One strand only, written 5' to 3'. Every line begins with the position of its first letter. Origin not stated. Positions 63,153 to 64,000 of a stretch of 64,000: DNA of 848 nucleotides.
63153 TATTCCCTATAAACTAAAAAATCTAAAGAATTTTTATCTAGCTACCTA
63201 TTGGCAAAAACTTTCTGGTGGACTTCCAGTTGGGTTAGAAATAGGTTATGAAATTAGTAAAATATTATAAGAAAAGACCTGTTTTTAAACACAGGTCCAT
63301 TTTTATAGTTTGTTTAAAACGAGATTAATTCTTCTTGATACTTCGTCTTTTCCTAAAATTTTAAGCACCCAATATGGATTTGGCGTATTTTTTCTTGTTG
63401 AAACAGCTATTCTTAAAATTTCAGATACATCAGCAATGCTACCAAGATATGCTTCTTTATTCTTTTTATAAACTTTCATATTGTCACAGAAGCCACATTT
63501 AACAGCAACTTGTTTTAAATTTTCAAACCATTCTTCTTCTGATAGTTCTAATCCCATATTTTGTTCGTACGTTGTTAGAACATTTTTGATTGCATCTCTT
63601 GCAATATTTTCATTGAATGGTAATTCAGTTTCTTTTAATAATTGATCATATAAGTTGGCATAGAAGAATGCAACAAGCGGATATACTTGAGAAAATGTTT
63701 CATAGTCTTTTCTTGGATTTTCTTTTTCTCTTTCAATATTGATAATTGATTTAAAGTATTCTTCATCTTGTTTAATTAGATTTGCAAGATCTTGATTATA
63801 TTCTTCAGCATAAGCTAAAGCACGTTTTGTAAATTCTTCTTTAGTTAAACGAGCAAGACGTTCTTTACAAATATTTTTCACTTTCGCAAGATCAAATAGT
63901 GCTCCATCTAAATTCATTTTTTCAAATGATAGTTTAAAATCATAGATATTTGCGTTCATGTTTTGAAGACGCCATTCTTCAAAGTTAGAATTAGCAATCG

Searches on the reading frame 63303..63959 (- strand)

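Call 71: search_protein_families(library=pfam, proteins=[window:63303-63959:-], max_evalue=0.0001)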
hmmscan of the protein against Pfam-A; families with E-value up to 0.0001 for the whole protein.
window:63303-63959:- (218 aa): 1 family
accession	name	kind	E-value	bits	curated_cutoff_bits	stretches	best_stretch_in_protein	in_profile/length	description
PF19269.4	Anticodon_2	-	2.8e-09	37.9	23.6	1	64-213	11-139/141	Anticodon binding domain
